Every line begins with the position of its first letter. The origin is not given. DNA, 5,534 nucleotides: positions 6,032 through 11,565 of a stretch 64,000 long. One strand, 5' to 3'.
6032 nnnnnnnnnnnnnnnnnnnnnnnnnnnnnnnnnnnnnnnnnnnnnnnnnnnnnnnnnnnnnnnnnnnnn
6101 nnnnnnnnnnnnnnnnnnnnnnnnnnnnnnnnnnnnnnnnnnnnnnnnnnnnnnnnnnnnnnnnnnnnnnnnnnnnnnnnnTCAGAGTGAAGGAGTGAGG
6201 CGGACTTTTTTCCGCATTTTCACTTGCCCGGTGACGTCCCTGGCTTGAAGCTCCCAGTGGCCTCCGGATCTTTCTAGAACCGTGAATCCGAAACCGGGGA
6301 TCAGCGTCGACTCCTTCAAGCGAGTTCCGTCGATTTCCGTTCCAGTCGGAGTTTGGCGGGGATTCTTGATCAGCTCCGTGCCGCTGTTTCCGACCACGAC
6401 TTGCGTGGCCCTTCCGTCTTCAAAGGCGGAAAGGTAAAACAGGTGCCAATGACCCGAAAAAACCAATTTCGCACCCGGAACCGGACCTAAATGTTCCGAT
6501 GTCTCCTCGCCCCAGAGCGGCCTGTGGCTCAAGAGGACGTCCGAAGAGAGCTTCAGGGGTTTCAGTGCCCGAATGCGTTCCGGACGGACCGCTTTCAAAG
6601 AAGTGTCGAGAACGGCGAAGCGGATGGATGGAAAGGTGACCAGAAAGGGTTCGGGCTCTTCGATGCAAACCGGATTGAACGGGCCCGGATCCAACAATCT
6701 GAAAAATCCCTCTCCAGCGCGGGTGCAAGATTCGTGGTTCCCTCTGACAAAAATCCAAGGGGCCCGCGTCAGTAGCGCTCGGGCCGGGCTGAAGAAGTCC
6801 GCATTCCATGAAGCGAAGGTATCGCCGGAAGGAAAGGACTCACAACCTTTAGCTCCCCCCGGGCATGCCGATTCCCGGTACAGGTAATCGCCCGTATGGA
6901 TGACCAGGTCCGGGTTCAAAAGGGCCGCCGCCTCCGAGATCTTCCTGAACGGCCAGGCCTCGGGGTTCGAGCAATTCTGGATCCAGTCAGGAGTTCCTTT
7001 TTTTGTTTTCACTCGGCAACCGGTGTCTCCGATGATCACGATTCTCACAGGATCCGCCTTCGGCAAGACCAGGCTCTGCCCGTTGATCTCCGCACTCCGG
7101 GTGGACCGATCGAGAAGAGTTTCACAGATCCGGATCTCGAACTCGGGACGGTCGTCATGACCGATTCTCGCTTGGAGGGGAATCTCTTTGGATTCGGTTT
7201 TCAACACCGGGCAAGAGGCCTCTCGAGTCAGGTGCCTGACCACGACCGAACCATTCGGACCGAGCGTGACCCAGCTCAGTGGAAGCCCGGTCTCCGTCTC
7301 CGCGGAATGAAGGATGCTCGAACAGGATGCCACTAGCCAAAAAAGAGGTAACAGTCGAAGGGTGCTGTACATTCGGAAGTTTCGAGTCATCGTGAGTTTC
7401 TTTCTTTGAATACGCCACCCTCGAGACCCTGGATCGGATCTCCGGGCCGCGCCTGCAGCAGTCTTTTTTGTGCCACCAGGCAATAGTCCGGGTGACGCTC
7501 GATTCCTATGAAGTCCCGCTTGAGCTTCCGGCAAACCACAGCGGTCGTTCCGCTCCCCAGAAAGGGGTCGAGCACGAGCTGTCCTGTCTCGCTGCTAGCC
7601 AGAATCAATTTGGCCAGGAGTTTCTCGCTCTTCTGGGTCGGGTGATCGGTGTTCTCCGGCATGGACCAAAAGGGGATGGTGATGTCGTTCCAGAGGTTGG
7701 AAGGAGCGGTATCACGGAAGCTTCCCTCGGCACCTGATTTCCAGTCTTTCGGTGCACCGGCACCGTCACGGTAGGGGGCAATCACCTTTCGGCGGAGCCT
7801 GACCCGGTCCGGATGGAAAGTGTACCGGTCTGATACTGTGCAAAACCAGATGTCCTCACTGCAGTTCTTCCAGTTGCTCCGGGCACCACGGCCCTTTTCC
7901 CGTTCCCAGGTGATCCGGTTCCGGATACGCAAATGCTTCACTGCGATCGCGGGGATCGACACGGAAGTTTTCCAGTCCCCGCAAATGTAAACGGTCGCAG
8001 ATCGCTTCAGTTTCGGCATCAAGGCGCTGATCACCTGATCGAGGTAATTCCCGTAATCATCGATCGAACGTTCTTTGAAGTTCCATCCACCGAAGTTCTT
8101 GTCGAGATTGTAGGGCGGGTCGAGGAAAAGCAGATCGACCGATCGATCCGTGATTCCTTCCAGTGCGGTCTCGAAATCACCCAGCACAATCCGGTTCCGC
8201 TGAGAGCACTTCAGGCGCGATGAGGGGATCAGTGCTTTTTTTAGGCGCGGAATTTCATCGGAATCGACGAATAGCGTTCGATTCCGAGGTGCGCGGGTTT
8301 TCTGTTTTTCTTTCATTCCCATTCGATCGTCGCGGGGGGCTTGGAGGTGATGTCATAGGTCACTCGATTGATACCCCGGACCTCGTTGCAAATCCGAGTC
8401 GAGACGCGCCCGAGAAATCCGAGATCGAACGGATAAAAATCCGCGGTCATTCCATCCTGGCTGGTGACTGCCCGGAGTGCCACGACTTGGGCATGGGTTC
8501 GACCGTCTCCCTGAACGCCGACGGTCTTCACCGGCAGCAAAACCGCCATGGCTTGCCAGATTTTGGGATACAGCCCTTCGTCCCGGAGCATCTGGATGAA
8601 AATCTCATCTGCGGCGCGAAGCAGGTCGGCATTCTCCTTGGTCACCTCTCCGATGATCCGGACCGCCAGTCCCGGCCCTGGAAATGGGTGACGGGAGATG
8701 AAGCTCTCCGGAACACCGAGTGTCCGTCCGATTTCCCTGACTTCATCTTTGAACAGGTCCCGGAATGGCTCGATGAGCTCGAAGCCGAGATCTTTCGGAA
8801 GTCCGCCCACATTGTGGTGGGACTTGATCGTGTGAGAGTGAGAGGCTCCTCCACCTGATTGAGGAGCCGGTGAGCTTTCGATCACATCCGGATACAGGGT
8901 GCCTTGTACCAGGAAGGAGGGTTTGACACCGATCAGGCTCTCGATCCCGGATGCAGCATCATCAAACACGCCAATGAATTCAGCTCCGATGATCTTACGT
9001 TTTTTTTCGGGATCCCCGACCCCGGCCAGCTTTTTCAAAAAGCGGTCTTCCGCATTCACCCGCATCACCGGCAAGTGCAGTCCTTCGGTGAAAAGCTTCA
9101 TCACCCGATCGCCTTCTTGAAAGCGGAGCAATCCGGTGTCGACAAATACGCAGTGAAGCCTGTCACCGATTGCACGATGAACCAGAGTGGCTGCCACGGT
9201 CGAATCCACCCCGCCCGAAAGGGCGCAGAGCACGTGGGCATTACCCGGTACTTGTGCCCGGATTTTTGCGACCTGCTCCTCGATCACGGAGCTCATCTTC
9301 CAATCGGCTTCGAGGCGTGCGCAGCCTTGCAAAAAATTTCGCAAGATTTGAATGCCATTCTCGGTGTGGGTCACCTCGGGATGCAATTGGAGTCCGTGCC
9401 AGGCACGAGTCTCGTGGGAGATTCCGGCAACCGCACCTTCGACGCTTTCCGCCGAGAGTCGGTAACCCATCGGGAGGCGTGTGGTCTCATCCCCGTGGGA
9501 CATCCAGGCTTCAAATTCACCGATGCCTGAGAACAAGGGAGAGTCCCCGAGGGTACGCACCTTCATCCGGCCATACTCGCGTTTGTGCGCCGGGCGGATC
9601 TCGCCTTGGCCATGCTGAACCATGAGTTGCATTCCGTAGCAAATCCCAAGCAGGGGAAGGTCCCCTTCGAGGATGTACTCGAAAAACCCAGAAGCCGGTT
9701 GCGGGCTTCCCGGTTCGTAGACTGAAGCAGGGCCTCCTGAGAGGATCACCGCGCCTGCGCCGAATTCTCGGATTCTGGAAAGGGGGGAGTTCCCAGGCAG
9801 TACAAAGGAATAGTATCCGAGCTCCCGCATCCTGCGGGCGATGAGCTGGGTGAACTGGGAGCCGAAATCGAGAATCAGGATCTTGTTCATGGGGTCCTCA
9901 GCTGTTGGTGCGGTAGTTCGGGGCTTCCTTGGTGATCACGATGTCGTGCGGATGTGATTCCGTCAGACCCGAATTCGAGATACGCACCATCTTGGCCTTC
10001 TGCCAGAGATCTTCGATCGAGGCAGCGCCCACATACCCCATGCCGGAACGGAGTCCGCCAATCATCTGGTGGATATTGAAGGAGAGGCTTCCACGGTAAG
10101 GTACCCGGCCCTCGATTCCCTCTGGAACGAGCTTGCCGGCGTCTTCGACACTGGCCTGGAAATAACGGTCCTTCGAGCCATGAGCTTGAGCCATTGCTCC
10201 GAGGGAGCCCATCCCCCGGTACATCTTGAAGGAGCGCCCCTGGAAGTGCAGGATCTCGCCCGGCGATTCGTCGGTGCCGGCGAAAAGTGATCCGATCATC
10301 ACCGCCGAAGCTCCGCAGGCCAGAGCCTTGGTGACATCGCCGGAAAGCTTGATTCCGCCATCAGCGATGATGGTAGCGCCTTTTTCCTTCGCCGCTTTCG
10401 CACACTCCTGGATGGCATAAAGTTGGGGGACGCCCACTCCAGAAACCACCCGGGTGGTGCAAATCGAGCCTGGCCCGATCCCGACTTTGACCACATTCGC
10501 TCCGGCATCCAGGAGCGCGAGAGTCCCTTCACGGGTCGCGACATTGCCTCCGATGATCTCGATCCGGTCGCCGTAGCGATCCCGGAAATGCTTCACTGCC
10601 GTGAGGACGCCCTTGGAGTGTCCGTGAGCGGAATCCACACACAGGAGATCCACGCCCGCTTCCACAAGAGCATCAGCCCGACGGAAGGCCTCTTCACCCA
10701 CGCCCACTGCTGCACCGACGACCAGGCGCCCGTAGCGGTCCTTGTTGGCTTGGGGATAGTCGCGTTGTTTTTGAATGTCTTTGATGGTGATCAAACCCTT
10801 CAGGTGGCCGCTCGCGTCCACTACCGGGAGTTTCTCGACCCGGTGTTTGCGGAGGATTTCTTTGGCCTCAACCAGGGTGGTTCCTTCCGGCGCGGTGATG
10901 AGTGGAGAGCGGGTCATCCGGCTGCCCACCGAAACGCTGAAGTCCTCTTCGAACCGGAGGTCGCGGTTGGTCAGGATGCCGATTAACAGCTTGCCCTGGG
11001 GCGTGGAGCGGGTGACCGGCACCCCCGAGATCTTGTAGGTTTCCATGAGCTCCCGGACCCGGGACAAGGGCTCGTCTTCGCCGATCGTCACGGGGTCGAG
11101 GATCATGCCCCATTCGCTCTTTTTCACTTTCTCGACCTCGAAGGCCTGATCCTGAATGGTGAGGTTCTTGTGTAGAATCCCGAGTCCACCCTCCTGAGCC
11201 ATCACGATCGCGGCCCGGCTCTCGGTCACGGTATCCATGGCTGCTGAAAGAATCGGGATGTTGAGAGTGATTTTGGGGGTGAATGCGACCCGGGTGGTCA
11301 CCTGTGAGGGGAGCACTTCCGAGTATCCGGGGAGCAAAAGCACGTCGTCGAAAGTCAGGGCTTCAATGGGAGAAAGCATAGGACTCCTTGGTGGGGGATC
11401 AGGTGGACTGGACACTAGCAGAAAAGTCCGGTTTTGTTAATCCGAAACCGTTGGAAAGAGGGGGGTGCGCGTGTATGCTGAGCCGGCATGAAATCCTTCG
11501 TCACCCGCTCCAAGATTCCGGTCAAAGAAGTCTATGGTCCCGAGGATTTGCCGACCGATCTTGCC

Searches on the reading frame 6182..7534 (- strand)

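Call 26: search_protein_families(library=pfam, proteins=[window:6182-7534:-], max_evalue=0.0001)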
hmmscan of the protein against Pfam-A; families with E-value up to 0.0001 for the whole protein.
window:6182-7534:- (450 aa): 1 family
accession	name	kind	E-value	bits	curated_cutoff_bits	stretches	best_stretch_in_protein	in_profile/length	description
PF00149.33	Metallophos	-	7.7e-15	56.3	21.5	1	164-364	2-189/191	Calcineurin-like phosphoesterase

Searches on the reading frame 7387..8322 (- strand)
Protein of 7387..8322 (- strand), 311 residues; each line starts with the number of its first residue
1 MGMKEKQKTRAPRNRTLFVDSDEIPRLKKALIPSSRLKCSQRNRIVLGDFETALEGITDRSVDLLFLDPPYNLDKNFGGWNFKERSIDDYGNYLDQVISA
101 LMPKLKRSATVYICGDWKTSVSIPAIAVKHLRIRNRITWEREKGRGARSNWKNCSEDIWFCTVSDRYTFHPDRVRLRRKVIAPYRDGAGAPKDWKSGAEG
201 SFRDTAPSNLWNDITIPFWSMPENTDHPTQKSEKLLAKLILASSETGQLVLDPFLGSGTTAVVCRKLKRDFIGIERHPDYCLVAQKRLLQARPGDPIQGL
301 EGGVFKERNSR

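Call 26: search_protein_families(library=pfam, proteins=[window:7387-8322:-], max_evalue=0.0001)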
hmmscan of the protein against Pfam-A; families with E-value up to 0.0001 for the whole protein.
window:7387-8322:- (311 aa): 1 family
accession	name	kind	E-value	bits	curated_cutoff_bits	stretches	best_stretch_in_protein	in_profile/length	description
PF01555.25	N6_N4_Mtase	-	5e-39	135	26.7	1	62-286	1-221/221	DNA methylase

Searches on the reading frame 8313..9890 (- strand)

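Call 26: search_protein_families(library=pfam, proteins=[window:8313-9890:-], max_evalue=0.0001)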
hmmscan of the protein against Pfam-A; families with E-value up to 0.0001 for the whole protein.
window:8313-9890:- (525 aa): 4 families
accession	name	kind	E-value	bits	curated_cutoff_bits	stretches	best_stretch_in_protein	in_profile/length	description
PF00958.27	GMP_synt_C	-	7.6e-40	135.3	27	1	434-524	2-92/92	GMP synthase C terminal domain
PF00117.34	GATase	-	1.1e-36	126.8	22.8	1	5-187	1-187/190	Glutamine amidotransferase class-I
PF02540.23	NAD_synthase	-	5e-08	32.8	21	0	216-246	17-48/242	NAD synthase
PF07722.19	Peptidase_C26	-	8e-06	26.2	20.5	1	71-172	99-219/219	Peptidase C26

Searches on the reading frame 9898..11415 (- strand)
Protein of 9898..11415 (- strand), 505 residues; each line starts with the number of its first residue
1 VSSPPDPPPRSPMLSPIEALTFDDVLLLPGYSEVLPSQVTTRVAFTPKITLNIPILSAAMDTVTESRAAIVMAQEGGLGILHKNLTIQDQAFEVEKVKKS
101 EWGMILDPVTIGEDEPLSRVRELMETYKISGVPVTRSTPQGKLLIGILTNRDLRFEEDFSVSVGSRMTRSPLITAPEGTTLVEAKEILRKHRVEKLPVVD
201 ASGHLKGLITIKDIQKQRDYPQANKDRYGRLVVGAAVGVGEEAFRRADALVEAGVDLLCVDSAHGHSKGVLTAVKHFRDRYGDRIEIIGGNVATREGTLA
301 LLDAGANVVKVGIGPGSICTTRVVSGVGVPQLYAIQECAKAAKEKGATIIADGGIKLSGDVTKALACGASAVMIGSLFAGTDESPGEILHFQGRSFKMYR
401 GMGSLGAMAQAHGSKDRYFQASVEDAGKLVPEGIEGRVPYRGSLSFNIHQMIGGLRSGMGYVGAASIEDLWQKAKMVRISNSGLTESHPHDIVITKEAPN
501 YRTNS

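Call 26: search_protein_families(library=pfam, proteins=[window:9898-11415:-], max_evalue=0.0001)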
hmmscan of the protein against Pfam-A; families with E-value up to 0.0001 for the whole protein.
window:9898-11415:- (505 aa): 4 families
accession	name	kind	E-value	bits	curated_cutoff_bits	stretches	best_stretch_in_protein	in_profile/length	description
PF00478.31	IMPDH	-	1.3e-157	524.6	25.6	1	19-490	1-345/345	IMP dehydrogenase / GMP reductase domain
PF00571.33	CBS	-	4.5e-23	81.8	24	2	167-215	5-52/57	CBS domain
PF01070.24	FMN_dh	-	6.9e-07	29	24.9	1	330-378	258-305/350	FMN-dependent dehydrogenase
PF03060.21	NMO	-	7.6e-07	29.3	28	1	347-390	194-237/331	Nitronate monooxygenase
